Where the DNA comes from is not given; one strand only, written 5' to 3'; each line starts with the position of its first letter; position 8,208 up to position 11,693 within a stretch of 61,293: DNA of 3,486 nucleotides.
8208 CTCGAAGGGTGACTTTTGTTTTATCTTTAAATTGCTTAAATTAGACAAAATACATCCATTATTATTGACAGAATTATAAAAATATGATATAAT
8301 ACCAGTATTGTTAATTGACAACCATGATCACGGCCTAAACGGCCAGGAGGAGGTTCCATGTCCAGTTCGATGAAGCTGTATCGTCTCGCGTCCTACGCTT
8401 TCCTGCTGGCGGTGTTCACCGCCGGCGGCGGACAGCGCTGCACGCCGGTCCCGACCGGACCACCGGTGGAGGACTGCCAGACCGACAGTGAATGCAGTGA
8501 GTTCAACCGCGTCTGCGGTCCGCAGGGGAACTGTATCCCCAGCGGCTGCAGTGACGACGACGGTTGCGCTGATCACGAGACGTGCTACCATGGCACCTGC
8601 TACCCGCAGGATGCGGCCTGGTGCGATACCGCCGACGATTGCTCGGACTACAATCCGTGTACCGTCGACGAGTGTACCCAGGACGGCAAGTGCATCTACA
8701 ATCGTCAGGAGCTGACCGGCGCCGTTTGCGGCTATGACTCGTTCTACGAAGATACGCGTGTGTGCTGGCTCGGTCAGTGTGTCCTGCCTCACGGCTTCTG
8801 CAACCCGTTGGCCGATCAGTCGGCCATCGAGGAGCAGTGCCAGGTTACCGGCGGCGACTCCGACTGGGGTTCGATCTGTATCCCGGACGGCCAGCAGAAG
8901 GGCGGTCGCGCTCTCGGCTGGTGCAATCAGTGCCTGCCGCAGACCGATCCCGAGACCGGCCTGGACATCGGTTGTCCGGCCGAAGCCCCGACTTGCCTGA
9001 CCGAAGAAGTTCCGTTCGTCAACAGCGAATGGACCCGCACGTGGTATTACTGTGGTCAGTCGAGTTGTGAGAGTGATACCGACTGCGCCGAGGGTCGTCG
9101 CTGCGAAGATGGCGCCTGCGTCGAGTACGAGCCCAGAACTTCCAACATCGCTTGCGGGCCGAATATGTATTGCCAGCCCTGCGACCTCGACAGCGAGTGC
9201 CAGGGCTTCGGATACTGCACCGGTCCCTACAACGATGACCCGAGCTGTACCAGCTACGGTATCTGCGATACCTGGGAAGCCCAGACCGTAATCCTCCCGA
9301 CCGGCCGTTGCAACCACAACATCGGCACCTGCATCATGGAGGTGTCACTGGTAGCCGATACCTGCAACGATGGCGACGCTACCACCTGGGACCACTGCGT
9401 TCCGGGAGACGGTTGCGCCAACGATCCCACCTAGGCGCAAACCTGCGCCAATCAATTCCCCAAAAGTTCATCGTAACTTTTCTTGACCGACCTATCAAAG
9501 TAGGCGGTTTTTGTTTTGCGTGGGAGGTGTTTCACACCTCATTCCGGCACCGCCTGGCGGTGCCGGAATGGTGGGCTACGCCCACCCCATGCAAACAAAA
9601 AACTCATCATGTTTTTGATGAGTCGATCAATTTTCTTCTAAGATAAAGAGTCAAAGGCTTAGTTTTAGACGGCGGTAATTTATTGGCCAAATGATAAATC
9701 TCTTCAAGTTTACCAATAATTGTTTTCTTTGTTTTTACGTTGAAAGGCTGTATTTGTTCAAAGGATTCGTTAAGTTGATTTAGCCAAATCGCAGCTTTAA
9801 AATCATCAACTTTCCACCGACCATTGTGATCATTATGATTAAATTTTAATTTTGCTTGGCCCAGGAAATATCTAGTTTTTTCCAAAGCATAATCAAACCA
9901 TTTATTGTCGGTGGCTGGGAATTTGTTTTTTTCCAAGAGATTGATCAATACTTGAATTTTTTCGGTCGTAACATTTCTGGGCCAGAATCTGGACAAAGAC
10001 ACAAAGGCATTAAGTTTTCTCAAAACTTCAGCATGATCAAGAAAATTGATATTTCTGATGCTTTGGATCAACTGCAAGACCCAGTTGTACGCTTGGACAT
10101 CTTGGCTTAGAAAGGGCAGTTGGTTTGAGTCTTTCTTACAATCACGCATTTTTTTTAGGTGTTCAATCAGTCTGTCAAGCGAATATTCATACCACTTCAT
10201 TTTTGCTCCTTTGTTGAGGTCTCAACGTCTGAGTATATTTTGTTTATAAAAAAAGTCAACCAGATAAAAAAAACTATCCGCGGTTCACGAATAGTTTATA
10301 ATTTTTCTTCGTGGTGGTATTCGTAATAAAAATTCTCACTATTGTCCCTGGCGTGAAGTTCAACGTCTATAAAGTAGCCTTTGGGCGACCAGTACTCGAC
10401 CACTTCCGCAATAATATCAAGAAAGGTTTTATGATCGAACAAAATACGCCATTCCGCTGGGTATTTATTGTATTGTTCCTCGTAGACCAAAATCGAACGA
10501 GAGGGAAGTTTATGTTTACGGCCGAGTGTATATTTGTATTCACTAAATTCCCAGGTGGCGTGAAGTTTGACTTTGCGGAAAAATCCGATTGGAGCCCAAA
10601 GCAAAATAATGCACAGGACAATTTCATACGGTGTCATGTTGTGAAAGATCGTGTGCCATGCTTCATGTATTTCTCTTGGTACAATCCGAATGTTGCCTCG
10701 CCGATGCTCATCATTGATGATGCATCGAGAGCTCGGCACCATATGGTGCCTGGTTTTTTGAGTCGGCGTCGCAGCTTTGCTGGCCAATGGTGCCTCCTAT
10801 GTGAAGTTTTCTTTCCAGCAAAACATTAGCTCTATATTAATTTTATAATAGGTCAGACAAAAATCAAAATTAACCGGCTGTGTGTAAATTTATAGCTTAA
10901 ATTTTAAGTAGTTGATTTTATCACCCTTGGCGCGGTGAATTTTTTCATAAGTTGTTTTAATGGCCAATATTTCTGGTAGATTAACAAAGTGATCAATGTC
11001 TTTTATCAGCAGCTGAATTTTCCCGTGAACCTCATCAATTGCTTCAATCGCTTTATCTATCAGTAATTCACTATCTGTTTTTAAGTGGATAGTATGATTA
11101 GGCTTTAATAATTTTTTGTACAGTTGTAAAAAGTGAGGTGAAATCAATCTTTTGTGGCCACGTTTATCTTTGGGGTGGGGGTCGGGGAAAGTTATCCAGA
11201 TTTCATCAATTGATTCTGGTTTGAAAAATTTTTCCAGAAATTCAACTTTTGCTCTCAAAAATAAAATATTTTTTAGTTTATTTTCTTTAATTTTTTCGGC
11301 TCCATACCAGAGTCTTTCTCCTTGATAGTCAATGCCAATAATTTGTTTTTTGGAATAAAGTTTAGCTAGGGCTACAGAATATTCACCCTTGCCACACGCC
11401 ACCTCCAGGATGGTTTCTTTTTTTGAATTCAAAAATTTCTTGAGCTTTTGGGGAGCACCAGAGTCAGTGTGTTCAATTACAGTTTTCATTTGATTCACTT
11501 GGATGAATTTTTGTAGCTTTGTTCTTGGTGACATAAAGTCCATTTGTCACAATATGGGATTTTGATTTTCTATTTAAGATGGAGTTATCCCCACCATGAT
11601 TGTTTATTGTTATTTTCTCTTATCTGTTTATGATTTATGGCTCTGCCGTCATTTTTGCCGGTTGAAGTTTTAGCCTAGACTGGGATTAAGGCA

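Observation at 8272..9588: Compositionally foreign Cys-rich secreted protein gene behind a perfect host-type promoter and bracketed by hairpin repeats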

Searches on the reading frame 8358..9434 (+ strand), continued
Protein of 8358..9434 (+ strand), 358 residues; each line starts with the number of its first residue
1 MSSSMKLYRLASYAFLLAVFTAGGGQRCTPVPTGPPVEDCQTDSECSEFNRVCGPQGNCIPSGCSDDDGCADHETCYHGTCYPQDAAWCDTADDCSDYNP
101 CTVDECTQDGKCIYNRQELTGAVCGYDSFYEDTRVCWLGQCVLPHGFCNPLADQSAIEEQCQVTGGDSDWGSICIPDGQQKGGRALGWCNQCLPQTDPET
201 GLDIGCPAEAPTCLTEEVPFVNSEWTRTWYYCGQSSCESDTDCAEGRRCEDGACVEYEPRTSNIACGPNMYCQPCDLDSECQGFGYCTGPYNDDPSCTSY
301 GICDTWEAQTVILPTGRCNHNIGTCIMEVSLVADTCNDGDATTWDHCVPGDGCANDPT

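Call 83: search_protein_families(library=ncbifam, proteins=[L008:2940-4352:+, P0003, P0004, P0005], max_evalue=1)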
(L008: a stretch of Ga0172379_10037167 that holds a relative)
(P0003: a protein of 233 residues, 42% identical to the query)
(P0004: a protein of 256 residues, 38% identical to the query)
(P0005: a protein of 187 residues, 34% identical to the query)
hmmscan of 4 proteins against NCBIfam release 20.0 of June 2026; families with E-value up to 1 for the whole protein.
L008:2940-4352:+ (471 aa): 2 families
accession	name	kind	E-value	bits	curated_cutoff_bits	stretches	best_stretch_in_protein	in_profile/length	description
TIGR04201.1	Myxo_Cys_RPT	repeat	0.028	14.6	25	1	35-53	4-21/22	Cys-rich repeat-containing protein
NF009774.0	PRK13271.1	subfamily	0.4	9.4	560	1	44-100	487-543/569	alpha,alpha-trehalase TreA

P0003 (233 aa): 0 families

P0004 (256 aa): 0 families

P0005 (187 aa): 0 families
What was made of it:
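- On Myxococcales Cys-rich repeat proteins (NCBIfam TIGR04201): L008 scores 14.6 bits, E 0.028 (call 83).
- Closest known: Myxococcales-type Cys-rich repeat. Different: Only a sub-threshold hit, and only in L008 (E 0.028, 14.6 bits against a cut-off of 25; call 83).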

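Call 89: find_related_loci(query=A1, collection=viral_contigs, flank=6000)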
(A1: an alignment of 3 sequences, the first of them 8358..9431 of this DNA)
Query A1 (358 aa) in viral_contigs; peptide patterns used: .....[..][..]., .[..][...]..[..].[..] (x = any residue, [..] = any of these).
88 stretches matched a pattern, but none encodes a relative of the query by tblastn (E <= 1e-3).

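Call 94: search_dna_similar(query=window:8358-9431:+, collection=plasmids, mode=protein, max_evalue=0.001, max_rows=10)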
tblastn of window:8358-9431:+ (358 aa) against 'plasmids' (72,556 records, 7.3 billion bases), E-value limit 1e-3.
No match.

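Call 102: list_cluster_members(proteins=[P0002, P0004, P0005, P0003])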
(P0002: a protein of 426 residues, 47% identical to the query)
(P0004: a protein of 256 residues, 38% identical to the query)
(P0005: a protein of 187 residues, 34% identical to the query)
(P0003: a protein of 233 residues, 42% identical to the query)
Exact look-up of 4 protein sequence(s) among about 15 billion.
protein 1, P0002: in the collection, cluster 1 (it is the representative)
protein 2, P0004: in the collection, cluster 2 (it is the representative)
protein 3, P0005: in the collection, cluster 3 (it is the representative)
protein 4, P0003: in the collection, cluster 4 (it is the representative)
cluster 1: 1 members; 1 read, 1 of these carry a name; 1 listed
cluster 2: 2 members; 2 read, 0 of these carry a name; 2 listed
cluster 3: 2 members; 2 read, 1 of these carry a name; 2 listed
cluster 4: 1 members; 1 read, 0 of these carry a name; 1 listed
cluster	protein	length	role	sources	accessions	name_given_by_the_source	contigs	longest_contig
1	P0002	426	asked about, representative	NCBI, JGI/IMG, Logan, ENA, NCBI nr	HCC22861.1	TPA: hypothetical protein DF272_01640 [Candidatus Falkowbacteria bacterium] | hypothetical protein [Candidatus Falkowbacteria bacterium]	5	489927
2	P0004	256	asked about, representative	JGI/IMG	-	-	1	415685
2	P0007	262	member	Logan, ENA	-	-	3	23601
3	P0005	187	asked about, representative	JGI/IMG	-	-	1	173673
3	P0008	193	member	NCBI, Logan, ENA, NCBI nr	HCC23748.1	TPA: hypothetical protein DF272_06270 [Candidatus Falkowbacteria bacterium] | hypothetical protein [Candidatus Falkowbacteria bacterium]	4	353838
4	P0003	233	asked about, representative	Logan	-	-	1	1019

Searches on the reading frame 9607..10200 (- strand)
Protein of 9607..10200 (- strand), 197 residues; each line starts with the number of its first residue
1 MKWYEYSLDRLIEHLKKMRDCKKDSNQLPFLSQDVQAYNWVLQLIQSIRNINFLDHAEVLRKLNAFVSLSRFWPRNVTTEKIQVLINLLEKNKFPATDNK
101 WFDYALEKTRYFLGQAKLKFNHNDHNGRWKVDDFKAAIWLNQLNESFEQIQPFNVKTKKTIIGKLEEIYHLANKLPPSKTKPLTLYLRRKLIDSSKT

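Call 5: search_protein_families(library=pfam, proteins=[window:9607-10200:-], max_evalue=0.1)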
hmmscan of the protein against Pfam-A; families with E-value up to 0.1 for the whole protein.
window:9607-10200:- (197 aa): 3 families
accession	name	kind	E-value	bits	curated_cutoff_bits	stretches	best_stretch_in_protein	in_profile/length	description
PF14069.11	SpoVIF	-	0.021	14.9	27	0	41-95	15-66/72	Stage VI sporulation protein F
PF13107.11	DUF3964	-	0.037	14.9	27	0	147-173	39-65/109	Protein of unknown function (DUF3964)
PF20275.3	CTD10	-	0.041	14.9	28.1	0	29-73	58-107/134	C-terminal domain 10 of the ABC-three component (ABC-3C) systems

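Call 64: search_protein_families(library=phrogs, proteins=[window:9607-10200:-], max_evalue=0.01)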
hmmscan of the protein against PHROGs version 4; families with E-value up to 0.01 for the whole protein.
window:9607-10200:- (197 aa): 0 families

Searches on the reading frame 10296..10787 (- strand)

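Call 5: search_protein_families(library=pfam, proteins=[window:10296-10787:-], max_evalue=0.1)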
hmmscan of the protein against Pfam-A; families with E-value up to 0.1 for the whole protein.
window:10296-10787:- (163 aa): 1 family
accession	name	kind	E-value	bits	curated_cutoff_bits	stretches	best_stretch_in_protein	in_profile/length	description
PF16078.10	2-oxogl_dehyd_N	-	0.06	13.4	27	0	37-52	23-38/41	2-oxoglutarate dehydrogenase N-terminus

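Call 64: search_protein_families(library=phrogs, proteins=[window:10296-10787:-], max_evalue=0.01)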
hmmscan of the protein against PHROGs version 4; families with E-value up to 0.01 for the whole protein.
window:10296-10787:- (163 aa): 0 families

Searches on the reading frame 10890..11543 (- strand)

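Call 5: search_protein_families(library=pfam, proteins=[window:10890-11543:-], max_evalue=0.1)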
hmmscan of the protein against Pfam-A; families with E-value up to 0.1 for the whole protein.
window:10890-11543:- (217 aa): 17 families
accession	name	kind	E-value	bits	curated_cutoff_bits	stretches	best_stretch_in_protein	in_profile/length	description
PF02390.23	Methyltransf_4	-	4.7e-32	111.3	24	1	42-210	2-170/173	Putative methyltransferase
PF13847.12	Methyltransf_31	-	1e-12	48.4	27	1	40-152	2-107/145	Methyltransferase domain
PF13649.12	Methyltransf_25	-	1.6e-09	38.8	27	1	45-119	1-72/97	Methyltransferase domain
PF01209.24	Ubie_methyltran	-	7.3e-07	29.2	20.1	1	39-119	44-124/233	ubiE/COQ5 methyltransferase family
PF24675.1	NpmA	-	4e-06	26.7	60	1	31-120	13-105/214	16S rRNA (adenine(1408)-N(1))-methyltransferase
PF08241.18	Methyltransf_11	-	3.7e-05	24.7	21.2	1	46-117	1-66/95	Methyltransferase domain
PF08242.18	Methyltransf_12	-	4.9e-05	24.4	30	1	46-117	1-71/98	Methyltransferase domain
PF02475.24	TRM5-TYW2_MTfase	-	8.2e-05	23.1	28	1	38-98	33-94/164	TRM5/TYW2 methyltransferase domain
PF05175.20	MTS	-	0.00042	20.4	23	1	25-98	15-88/170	Methyltransferase small domain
PF05958.17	tRNA_U5-meth_tr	-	0.00084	18.9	23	1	37-103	197-261/357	tRNA (Uracil-5-)-methyltransferase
PF13679.12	Methyltransf_32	-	0.0056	17.1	27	1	12-95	2-84/143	Methyltransferase domain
PF01135.25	PCMT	-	0.007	16.6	20.3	1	41-96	73-129/210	Protein-L-isoaspartate(D-aspartate) O-methyltransferase (PCMT)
PF06080.18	DUF938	-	0.014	15.7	27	1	33-77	17-61/202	Protein of unknown function (DUF938)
PF13489.12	Methyltransf_23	-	0.017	15.3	27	1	30-74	9-53/164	Methyltransferase domain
PF01728.25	FtsJ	-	0.025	14.9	24.1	1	36-93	15-75/181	FtsJ-like methyltransferase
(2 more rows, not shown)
